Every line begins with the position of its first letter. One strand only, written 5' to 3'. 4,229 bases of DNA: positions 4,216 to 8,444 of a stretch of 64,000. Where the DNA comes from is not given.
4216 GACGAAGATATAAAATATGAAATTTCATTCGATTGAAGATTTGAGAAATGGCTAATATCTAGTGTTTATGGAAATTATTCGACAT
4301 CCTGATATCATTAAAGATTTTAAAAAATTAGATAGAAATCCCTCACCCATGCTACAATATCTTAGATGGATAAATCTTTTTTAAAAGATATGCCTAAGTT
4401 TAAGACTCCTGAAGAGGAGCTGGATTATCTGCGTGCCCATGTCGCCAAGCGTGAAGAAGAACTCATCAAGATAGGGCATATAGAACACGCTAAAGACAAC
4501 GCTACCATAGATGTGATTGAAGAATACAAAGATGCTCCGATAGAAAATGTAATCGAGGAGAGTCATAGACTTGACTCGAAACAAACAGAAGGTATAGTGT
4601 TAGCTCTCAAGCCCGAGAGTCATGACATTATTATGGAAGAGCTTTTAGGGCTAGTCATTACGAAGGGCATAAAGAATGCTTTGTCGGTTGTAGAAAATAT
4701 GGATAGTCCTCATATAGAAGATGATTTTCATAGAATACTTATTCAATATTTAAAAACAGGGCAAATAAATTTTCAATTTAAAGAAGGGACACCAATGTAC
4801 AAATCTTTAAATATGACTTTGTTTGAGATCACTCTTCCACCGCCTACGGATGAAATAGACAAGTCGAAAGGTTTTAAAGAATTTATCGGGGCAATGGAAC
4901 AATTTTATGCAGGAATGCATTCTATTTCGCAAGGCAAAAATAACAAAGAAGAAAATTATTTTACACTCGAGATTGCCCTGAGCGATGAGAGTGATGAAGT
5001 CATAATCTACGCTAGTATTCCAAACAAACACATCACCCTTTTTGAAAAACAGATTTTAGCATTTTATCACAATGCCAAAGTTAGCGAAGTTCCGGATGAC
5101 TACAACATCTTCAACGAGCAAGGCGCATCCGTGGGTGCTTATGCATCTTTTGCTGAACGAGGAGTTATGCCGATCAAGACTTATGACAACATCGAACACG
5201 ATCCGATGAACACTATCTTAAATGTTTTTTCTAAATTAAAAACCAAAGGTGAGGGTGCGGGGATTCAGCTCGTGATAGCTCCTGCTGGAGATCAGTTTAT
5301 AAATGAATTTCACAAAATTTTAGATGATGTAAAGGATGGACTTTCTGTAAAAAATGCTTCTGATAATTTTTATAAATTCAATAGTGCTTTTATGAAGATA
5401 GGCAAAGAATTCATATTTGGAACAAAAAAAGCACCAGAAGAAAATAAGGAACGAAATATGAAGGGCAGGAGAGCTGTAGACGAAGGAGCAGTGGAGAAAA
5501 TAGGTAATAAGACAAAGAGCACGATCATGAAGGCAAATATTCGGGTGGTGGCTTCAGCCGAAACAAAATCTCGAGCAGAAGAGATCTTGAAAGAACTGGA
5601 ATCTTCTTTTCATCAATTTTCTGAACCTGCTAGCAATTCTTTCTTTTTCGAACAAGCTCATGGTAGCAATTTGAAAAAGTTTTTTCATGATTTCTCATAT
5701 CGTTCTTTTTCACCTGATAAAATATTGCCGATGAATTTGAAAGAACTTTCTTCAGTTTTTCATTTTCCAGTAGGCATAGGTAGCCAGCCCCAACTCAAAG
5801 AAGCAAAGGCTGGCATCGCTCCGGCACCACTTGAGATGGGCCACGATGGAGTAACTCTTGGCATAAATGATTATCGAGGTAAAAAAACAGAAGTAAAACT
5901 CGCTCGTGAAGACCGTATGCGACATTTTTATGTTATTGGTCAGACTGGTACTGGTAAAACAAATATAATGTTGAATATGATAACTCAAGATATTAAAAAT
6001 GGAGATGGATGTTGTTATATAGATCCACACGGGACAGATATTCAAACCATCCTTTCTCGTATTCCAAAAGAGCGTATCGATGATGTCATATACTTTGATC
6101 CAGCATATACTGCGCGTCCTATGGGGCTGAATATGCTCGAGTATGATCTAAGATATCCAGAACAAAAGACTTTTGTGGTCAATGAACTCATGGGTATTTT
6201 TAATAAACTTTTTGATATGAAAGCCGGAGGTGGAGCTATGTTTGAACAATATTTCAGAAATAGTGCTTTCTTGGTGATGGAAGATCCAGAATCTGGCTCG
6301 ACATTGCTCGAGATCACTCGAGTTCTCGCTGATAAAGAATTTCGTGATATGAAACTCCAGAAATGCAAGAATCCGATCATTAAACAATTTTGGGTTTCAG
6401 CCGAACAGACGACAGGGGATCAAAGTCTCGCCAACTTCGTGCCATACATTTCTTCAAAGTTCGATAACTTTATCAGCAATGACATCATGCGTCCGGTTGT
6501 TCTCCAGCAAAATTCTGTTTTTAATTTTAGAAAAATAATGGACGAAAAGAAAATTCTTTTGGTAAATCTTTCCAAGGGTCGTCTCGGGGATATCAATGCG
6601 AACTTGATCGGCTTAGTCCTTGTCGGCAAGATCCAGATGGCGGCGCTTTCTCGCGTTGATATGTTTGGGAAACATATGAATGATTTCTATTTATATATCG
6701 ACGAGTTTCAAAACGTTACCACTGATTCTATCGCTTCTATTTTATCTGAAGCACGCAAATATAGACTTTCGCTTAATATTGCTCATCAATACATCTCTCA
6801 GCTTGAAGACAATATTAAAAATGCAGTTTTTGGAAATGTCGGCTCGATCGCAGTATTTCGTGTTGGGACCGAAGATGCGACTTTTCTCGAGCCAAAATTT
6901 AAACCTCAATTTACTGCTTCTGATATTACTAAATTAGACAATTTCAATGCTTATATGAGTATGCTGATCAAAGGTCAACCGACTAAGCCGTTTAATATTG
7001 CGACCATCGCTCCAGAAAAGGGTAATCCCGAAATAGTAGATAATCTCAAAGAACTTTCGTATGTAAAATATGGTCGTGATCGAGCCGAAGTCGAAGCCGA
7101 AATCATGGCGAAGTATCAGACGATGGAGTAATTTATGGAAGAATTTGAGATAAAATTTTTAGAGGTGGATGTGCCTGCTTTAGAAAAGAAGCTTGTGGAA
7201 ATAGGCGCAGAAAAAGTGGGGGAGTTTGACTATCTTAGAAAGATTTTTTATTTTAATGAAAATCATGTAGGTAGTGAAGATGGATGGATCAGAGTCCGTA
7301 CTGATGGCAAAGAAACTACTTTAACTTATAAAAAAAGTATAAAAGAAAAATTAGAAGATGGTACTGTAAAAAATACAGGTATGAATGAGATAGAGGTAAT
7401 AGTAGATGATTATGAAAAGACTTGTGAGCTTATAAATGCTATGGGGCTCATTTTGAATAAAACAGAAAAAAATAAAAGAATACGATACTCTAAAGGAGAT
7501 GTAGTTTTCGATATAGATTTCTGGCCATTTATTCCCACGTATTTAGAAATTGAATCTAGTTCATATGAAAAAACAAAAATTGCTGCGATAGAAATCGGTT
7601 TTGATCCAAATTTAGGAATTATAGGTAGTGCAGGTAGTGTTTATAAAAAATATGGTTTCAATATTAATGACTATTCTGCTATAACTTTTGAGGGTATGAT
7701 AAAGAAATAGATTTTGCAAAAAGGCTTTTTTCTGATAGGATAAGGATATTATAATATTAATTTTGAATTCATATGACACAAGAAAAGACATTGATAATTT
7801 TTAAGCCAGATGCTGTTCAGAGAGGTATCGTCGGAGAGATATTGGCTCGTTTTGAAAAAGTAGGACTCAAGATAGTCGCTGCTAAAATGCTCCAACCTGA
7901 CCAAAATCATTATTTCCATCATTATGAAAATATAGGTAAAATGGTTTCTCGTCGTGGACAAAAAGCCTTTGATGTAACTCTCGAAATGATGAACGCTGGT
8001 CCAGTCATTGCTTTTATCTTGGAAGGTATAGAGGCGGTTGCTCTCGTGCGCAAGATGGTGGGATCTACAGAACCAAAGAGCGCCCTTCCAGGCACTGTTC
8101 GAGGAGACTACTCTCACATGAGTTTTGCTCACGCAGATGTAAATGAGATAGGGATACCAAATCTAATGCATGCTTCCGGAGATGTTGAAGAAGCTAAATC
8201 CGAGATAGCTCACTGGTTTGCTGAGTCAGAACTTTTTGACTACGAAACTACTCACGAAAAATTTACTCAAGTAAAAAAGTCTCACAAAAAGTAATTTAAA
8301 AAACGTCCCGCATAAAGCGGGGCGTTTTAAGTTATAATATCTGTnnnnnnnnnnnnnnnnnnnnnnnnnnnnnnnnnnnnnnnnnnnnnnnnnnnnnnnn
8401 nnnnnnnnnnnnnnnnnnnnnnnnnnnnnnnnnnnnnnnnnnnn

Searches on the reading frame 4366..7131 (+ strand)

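Call 50: search_protein_families(library=pfam, proteins=[window:4366-7131:+], max_evalue=0.001)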
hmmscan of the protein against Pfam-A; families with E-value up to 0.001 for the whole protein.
window:4366-7131:+ (921 aa): 3 families
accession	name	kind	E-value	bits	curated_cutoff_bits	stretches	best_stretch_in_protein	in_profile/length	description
PF10412.15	TrwB_AAD_bind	-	1.7e-05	24.3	20.5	0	512-557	9-54/387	Type IV secretion-system coupling protein DNA-binding domain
PF12696.13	TraG-D_C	-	3.1e-05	24.4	22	1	774-834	2-66/126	TraM recognition site of TraD and TraG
PF01935.23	DUF87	-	0.00012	22.7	23.2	1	507-556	11-62/220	Helicase HerA, central domain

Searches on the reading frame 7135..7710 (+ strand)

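Call 50: search_protein_families(library=pfam, proteins=[window:7135-7710:+], max_evalue=0.001)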
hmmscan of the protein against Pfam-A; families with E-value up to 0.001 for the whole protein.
window:7135-7710:+ (191 aa): 1 family
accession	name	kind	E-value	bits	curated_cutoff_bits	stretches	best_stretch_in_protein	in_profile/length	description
PF01928.26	CYTH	-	2.2e-08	34.6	23.2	1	1-152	1-158/179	CYTH domain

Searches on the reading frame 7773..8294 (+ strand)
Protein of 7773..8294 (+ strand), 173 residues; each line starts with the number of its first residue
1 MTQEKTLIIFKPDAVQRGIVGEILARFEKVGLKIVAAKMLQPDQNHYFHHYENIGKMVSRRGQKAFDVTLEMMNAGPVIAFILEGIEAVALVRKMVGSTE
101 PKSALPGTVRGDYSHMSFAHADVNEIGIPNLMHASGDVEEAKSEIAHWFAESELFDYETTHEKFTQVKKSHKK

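Call 50: search_protein_families(library=pfam, proteins=[window:7773-8294:+], max_evalue=0.001)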
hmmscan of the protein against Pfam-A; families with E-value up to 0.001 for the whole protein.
window:7773-8294:+ (173 aa): 1 family
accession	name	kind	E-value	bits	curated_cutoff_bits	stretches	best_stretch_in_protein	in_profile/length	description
PF00334.24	NDK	-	1.3e-37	129.1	27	1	4-153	1-134/135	Nucleoside diphosphate kinase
